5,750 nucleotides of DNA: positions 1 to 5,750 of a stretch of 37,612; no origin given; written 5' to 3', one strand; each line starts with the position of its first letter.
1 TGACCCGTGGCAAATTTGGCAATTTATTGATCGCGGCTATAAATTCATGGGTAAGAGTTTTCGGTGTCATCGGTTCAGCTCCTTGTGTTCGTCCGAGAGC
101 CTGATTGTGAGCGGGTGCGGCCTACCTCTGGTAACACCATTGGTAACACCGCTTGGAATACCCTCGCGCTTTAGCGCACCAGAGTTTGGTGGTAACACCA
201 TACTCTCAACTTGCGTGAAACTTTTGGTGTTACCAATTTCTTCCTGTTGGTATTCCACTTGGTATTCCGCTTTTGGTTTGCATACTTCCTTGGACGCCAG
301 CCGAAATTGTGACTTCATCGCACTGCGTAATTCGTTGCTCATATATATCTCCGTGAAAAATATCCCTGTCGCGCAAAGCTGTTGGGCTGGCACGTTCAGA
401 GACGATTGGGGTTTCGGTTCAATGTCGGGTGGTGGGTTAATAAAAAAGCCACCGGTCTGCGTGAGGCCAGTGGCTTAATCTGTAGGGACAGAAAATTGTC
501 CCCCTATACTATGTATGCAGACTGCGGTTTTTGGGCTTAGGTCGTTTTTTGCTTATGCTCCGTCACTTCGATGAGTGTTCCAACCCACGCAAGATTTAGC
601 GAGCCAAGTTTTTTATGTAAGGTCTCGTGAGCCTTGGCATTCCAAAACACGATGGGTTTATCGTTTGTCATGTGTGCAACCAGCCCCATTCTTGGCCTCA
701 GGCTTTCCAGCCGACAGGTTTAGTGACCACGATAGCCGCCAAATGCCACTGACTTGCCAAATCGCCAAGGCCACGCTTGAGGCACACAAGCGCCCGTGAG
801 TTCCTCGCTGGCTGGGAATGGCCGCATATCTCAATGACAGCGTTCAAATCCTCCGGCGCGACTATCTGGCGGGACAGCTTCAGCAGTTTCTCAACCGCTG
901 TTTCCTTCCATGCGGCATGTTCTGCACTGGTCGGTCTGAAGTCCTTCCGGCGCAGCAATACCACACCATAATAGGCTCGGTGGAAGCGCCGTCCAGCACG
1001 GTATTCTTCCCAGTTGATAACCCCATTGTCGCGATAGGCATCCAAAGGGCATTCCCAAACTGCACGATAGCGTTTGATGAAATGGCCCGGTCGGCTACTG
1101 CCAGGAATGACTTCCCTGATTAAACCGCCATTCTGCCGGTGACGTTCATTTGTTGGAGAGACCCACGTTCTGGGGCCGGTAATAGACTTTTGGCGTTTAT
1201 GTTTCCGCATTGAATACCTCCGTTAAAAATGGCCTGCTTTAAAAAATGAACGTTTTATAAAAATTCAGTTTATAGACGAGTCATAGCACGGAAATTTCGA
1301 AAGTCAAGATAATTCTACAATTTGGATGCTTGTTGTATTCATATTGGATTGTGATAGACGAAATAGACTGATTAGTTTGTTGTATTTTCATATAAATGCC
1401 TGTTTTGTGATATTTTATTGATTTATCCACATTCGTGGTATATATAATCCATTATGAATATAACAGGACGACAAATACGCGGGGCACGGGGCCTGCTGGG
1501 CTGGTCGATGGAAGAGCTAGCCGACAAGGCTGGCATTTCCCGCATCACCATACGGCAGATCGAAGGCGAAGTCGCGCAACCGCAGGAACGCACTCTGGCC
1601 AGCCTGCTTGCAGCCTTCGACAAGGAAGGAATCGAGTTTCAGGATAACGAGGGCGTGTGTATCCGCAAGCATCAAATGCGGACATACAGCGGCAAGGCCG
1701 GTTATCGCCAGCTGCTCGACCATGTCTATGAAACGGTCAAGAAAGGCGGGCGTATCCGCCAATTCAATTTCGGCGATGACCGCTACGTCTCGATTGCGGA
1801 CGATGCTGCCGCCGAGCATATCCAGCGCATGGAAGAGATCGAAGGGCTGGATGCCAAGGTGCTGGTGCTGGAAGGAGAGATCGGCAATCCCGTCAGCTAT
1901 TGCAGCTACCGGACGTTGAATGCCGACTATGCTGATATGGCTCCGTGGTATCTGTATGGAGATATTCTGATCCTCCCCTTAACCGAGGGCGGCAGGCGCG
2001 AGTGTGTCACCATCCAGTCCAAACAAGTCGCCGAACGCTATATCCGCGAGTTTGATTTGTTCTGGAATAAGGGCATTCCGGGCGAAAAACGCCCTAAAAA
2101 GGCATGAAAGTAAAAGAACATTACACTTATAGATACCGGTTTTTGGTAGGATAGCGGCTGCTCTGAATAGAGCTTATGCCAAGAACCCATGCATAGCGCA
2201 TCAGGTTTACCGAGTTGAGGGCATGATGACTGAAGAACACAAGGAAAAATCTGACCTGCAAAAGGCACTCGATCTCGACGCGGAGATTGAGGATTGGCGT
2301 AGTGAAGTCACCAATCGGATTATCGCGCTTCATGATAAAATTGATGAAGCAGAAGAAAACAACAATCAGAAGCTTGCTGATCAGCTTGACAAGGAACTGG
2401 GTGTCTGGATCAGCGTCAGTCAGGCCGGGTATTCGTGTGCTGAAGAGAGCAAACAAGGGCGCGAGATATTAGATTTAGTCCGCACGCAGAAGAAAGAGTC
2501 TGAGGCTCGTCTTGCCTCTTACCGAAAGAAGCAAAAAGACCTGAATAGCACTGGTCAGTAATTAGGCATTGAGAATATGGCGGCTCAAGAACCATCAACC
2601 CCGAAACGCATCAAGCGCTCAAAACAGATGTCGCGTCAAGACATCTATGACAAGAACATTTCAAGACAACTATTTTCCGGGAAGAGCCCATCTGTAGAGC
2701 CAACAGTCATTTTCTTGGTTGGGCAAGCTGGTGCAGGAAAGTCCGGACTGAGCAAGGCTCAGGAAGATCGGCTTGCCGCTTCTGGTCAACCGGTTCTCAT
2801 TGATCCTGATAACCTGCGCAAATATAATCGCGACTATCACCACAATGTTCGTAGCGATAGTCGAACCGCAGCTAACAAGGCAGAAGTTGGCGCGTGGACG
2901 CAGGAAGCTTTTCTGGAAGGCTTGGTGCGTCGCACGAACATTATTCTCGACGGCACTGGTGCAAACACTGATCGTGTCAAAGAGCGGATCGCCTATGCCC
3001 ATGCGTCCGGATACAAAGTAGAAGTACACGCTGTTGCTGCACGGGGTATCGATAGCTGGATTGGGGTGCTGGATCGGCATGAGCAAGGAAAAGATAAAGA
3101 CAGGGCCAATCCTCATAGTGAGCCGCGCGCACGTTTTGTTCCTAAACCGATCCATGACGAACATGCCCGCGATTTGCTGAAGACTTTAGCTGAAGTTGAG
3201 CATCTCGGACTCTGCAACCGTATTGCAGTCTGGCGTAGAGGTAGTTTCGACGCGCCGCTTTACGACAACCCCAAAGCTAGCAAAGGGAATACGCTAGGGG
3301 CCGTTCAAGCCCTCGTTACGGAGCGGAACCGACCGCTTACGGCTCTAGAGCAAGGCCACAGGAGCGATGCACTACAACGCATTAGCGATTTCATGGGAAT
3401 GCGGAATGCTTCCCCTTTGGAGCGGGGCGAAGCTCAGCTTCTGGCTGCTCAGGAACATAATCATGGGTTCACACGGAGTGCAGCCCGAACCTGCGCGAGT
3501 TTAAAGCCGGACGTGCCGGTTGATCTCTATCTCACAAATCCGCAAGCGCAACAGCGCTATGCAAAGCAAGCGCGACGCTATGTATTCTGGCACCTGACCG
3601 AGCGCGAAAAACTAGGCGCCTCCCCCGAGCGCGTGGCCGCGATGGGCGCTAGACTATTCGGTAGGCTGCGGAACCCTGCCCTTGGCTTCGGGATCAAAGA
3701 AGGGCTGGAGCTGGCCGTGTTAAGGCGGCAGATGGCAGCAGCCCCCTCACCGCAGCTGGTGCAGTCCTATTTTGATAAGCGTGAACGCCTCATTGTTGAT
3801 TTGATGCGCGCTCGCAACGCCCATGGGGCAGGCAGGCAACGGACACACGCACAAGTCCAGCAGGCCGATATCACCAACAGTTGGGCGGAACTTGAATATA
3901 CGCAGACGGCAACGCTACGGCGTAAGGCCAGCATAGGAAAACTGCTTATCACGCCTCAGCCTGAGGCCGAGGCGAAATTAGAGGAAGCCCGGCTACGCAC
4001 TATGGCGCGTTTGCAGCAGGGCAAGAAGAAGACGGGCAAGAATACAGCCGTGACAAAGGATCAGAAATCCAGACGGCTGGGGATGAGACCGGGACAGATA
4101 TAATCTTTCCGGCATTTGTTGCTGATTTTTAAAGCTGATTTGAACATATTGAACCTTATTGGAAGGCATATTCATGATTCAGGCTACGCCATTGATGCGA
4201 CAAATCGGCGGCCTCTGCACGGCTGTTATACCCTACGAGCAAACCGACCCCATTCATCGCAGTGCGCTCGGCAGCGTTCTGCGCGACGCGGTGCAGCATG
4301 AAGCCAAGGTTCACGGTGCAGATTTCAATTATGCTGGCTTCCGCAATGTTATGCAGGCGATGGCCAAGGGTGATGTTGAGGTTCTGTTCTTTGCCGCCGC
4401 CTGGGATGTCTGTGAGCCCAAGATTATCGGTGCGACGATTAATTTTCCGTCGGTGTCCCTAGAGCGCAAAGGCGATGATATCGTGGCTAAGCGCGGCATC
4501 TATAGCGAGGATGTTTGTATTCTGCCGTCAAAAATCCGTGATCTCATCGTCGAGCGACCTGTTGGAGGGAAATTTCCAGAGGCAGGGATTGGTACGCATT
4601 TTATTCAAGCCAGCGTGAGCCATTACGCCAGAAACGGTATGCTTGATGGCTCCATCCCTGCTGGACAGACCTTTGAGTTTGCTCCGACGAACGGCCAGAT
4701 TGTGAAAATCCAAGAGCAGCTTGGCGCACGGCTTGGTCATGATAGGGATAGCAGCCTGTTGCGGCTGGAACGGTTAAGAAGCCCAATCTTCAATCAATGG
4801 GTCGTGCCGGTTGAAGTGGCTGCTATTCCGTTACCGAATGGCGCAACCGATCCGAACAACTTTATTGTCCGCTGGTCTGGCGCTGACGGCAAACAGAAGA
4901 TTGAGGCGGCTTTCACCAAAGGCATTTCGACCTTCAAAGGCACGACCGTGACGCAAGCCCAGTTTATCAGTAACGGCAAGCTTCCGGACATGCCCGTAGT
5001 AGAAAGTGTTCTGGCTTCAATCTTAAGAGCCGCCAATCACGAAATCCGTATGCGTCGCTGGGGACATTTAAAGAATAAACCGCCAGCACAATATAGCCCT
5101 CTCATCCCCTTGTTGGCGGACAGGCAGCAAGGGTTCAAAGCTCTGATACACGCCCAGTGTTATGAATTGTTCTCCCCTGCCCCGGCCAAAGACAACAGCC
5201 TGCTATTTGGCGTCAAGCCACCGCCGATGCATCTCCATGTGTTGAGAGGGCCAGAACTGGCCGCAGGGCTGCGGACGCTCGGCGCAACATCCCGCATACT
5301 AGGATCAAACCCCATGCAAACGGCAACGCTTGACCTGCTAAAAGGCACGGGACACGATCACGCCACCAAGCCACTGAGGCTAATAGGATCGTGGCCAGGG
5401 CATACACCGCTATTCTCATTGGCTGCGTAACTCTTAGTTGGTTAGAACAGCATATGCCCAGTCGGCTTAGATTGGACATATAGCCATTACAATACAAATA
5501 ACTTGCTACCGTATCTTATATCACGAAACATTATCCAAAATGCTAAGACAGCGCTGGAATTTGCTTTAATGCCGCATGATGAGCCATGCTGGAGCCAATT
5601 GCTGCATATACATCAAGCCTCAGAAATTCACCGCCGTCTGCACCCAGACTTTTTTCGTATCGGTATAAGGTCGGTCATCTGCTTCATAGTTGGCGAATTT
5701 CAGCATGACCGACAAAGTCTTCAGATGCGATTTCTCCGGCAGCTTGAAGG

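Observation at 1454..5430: Accessory cassette: XRE regulator, small acidic helical protein, oversized zeta-toxin-type kinase, and a 418-aa orphan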

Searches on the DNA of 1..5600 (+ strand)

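Call 11: search_dna_similar(query=window:1-5600:+, collection=plasmids, mode=near)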
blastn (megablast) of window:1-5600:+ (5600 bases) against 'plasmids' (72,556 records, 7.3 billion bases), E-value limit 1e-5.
No match.
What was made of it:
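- Tried and rejected: megablast of window 1-5600 against plasmids gave no match (call 11).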

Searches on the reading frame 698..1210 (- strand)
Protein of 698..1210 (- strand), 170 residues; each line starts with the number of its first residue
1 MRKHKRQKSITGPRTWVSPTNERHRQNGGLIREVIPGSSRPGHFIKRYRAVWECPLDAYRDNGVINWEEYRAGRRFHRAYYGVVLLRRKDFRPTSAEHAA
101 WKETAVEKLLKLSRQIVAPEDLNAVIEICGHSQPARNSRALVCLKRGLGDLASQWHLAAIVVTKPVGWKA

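Call 3: search_protein_families(library=pfam, proteins=[window:698-1210:-], max_evalue=1)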
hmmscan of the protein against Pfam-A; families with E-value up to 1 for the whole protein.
window:698-1210:- (170 aa): 0 families

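Call 4: search_protein_families(library=padloc, proteins=[window:698-1210:-], max_evalue=1)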
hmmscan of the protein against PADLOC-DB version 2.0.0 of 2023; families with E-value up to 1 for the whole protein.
window:698-1210:- (170 aa): 0 families

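Call 5: search_protein_families(library=ncbifam, proteins=[window:698-1210:-], max_evalue=1)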
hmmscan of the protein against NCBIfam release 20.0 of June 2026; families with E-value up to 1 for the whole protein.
window:698-1210:- (170 aa): 0 families
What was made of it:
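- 698..1210 (-): p170: basic (pI 10.5) backbone protein of unknown function, always divergent from the HTH gene. No Pfam, PADLOC or NCBIfam hit (calls 3-5).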

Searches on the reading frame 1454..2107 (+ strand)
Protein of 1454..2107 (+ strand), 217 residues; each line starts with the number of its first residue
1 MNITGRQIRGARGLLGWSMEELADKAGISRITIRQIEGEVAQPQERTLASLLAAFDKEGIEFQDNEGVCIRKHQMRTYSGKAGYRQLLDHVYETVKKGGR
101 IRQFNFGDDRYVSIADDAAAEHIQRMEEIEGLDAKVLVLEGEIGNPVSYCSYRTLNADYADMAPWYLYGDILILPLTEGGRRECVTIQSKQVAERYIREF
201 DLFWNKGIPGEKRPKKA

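Call 3: search_protein_families(library=pfam, proteins=[window:1454-2107:+], max_evalue=1)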
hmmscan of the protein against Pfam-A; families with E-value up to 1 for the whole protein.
window:1454-2107:+ (217 aa): 6 families
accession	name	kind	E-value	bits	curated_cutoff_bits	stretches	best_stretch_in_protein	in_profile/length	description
PF01381.28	HTH_3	-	1.8e-08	34.7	23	1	8-58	1-51/55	Helix-turn-helix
PF12844.13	HTH_19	-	1.9e-05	24.9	30.2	1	5-55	1-51/64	Helix-turn-helix domain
PF13560.12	HTH_31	-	2.4e-05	25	27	1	5-55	3-54/64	Helix-turn-helix domain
PF04545.22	Sigma70_r4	-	0.00084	19.2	24.1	1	16-38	20-42/50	Sigma-70, region 4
PF13413.12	HTH_25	-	0.03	14.6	24.6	1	8-38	2-32/62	Helix-turn-helix domain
PF00440.29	TetR_N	-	0.13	12.5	24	1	10-33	10-33/47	Bacterial regulatory proteins, tetR family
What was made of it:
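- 1454..2107 (+): HTH-217: XRE-family regulator (HTH_3 at residues 8-58 plus a 150-aa C-terminal domain of unknown function). It is the most conserved backbone gene. Pfam HTH_3 E 1.8e-8 (call 3).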

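Call 4: search_protein_families(library=padloc, proteins=[window:1454-2107:+], max_evalue=1)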
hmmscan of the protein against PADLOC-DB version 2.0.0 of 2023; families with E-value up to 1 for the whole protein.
window:1454-2107:+ (217 aa): 13 families
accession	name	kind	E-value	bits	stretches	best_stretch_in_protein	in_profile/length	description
PDLC03669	Control_protein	-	2.8e-06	25.5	1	2-70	8-76/96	control protein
PDLC04142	capH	-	1.6e-05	23.9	1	1-56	4-59/103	capH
PDLC03953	RmrA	-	6e-05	20.4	1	4-133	6-134/373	-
PDLC02926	HTH_VI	-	7.9e-05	20.8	1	5-56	3-54/92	-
PDLC03944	RmrA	-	0.0001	19.5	1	2-53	5-56/384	-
PDLC03949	RmrA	-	0.00016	18.6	1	5-56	4-55/363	-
PDLC03947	RmrA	-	0.00051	17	1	3-55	11-63/383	-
PDLC03945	RmrA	-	0.0013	15.9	1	4-63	3-62/394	-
PDLC03954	RmrA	-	0.0013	15.7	1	2-57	9-64/380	-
PDLC03946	RmrA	-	0.0021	14.8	1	14-56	13-55/357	-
PDLC03943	RmrA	-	0.0059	13.7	1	4-66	3-65/370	-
PDLC03952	RmrA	-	0.0081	13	1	6-78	25-97/395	-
PDLC04133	mad1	-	0.02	13.2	1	17-37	6-26/60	mads_1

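Call 5: search_protein_families(library=ncbifam, proteins=[window:1454-2107:+], max_evalue=1)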
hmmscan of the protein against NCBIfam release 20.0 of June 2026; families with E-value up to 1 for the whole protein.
window:1454-2107:+ (217 aa): 9 families
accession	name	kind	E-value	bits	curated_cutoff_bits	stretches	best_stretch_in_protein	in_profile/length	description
TIGR03070.1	couple_hipB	subfamily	8.9e-06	25.6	71.65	1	5-44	4-43/58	type II toxin-antitoxin system Y4mF family antitoxin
NF003162.0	PRK04140.1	equivalog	8.3e-05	21.8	263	1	2-57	125-180/317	transcriptional regulator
TIGR00270.2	TIGR00270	equivalog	0.00022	21.1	110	1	6-51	78-123/159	multiprotein bridging factor aMBF1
NF052239.1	antitox_spr1629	equivalog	0.0015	17.7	335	1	4-67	3-66/377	spr1629 family repressor/antitoxin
NF007257.0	PRK09706.1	subfamily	0.024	14.4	101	1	4-52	6-54/135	transcriptional repressor DicA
NF041951.1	phage_RstR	subfamily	0.045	14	80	1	7-50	6-49/108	RstR family transcriptional repressor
NF046032.1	TransRegSlrRBacil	equivalog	0.065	13.3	250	1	4-71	2-70/149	HTH-type transcriptional regulator SlrR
TIGR02612.1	mob_myst_A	hypoth_equivalog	0.11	12.4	122.6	1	8-40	30-62/150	mobile mystery protein A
TIGR03830.1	CxxCG_CxxCG_HTH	subfamily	0.14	12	61.8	1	3-58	65-119/127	type II TA system antitoxin MqsA family protein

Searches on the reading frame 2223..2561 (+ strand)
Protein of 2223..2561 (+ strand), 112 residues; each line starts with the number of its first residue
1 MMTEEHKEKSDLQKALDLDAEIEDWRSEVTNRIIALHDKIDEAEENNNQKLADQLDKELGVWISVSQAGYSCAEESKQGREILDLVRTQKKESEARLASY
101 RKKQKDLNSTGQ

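Call 3: search_protein_families(library=pfam, proteins=[window:2223-2561:+], max_evalue=1)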
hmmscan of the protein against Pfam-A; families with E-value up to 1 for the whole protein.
window:2223-2561:+ (112 aa): 3 families
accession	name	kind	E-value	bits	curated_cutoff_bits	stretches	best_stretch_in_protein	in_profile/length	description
PF01784.24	DUF34_NIF3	-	0.1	12.6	23.4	1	33-97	95-159/256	Duf34/NIF3 (NGG1p interacting factor 3)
PF03876.22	SHS2_Rpb7-N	-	0.17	12.5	24.8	1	44-66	20-42/57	SHS2 domain found in N terminus of Rpb7p/Rpc25p/MJ0397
PF10400.15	Vir_act_alpha_C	-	0.22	12.7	22.4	1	80-107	18-45/78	Virulence activator alpha C-term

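Call 4: search_protein_families(library=padloc, proteins=[window:2223-2561:+], max_evalue=1)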
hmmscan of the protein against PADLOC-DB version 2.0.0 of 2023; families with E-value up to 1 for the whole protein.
window:2223-2561:+ (112 aa): 0 families

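Call 5: search_protein_families(library=ncbifam, proteins=[window:2223-2561:+], max_evalue=1)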
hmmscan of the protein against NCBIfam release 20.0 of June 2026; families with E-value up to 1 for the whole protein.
window:2223-2561:+ (112 aa): 0 families

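Call 49: search_solved_structures(query=A2, max_evalue=10)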
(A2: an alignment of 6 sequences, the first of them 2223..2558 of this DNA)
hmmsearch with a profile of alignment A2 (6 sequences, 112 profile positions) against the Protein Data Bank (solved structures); distinct sequences matched with E-value up to 10: 3.
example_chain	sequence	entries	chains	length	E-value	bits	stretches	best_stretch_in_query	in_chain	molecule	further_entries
3fd0_A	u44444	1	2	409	0.061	16.6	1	21-97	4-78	putative cystathionine beta-lyase involved in aluminum resistance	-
4q16_A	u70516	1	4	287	0.29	14.5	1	42-101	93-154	NH(3)-dependent NAD(+) synthetase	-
3of5_A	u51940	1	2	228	0.62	13.4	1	20-62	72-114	Dethiobiotin synthetase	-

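Call 97: search_solved_structures(query=A5, max_evalue=10)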
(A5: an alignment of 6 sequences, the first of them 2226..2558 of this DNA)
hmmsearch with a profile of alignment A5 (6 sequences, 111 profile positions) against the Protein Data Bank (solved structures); distinct sequences matched with E-value up to 10: 1.
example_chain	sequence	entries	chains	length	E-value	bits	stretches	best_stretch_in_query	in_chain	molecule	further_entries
3fd0_A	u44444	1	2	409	0.055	16.7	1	20-92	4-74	putative cystathionine beta-lyase involved in aluminum resistance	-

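Call 98: search_protein_families(library=pfam, alignment_id=A5, max_evalue=10)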
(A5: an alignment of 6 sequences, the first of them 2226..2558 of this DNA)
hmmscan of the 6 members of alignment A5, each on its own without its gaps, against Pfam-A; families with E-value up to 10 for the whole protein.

A. member 1, window:2226-2558:+ (111 aa): 3 families
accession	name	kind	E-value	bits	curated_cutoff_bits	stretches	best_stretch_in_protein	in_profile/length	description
PF01784.24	DUF34_NIF3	-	0.1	12.7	23.4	1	32-96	95-159/256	Duf34/NIF3 (NGG1p interacting factor 3)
PF03876.22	SHS2_Rpb7-N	-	0.17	12.5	24.8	1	43-65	20-42/57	SHS2 domain found in N terminus of Rpb7p/Rpc25p/MJ0397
PF10400.15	Vir_act_alpha_C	-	0.2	12.8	22.4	1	79-106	18-45/78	Virulence activator alpha C-term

B. families by the number of members that match (of 6 scanned): 17 families
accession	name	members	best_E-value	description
PF01784.24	DUF34_NIF3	4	0.031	Duf34/NIF3 (NGG1p interacting factor 3)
PF10455.14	BAR_2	2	0.015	Bin/amphiphysin/Rvs domain for vesicular trafficking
PF22096.1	TagH_C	2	0.033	Teichoic acid transporter subunit TagH C-terminal domain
PF10400.15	Vir_act_alpha_C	2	0.09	Virulence activator alpha C-term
PF07007.17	LprI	2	0.11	Lysozyme inhibitor LprI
PF08641.17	Mis14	1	0.023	Kinetochore protein Mis14 like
PF00804.31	Syntaxin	1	0.025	Syntaxin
PF25607.1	DUF7939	1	0.056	Domain of unknown function (DUF7939)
PF24531.2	ANC1_spectrin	1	0.062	Nuclear anchorage protein 1, spectrin repeat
PF06838.17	Met_gamma_lyase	1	0.08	Methionine gamma-lyase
PF06009.19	Laminin_II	1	0.091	Laminin Domain II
PF03357.26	Snf7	1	0.092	Snf7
PF09156.16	Anthrax-tox_M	1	0.11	Anthrax toxin lethal factor, middle domain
PF22159.1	PSMA-like_N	1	0.13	Maltose-forming alpha-amylase-like, N-terminal domain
PF02616.19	SMC_ScpA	1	0.13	Segregation and condensation protein ScpA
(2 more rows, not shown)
